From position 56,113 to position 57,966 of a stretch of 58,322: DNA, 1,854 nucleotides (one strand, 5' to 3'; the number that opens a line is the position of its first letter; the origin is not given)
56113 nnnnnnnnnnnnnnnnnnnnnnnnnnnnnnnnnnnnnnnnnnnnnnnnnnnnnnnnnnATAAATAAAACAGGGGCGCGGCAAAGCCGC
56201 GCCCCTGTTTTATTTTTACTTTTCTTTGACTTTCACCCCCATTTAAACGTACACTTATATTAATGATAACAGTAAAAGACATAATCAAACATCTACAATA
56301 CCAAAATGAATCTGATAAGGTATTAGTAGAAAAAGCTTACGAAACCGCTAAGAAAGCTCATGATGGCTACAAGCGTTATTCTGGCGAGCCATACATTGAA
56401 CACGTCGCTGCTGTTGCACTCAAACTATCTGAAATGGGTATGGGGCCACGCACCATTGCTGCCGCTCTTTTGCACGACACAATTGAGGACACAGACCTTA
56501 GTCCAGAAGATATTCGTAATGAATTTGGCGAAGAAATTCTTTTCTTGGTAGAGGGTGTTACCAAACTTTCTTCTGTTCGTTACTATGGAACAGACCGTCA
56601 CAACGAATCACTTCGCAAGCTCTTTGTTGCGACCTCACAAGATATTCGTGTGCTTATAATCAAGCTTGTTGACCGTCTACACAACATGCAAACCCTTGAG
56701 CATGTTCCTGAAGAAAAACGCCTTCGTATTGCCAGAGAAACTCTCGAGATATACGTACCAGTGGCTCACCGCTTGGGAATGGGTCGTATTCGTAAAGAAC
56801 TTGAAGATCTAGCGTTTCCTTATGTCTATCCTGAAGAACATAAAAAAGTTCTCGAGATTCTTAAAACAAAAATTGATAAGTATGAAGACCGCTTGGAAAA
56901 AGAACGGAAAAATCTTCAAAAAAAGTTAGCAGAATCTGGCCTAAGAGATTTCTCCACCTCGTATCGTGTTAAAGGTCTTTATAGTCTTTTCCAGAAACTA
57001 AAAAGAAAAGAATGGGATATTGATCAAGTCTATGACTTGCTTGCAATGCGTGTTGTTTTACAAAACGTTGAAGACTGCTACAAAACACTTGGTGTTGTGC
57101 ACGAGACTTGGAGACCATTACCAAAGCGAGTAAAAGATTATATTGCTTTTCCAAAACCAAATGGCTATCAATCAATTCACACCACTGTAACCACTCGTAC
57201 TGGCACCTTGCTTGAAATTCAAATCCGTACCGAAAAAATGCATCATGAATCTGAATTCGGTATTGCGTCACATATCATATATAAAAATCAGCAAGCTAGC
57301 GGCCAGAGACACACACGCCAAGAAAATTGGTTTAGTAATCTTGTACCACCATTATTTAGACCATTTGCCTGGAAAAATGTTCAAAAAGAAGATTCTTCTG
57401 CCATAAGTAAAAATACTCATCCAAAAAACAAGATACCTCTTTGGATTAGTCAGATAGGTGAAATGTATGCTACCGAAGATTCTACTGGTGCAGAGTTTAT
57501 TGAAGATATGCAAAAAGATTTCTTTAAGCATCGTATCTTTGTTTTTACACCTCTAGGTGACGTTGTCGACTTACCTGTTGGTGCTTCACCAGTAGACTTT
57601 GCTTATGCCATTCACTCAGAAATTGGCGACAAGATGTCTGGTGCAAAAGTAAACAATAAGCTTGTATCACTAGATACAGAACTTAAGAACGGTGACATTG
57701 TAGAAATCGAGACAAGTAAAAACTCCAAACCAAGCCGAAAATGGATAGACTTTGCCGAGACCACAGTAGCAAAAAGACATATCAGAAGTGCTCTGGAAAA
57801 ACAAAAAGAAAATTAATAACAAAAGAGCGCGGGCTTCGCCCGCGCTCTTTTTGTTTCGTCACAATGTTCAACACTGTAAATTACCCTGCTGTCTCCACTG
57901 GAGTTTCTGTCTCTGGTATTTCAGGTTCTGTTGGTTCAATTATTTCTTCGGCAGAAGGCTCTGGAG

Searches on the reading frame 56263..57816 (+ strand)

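Call 15: search_protein_families(library=pfam, proteins=[window:56263-57816:+], max_evalue=0.001)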
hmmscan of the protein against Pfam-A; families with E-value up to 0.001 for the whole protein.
window:56263-57816:+ (517 aa): 4 families
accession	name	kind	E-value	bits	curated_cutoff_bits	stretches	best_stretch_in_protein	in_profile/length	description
PF13328.12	HD_4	-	4.2e-43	147.2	27.2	1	25-173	1-155/156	HD domain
PF04607.23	RelA_SpoT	-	9.3e-39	132.6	27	1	235-344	2-112/113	Region found in RelA / SpoT proteins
PF02824.27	TGS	-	5.5e-23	81.2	22.2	1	425-482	1-58/60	TGS domain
PF01966.28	HD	-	8.9e-09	36.1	22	1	44-142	1-116/116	HD domain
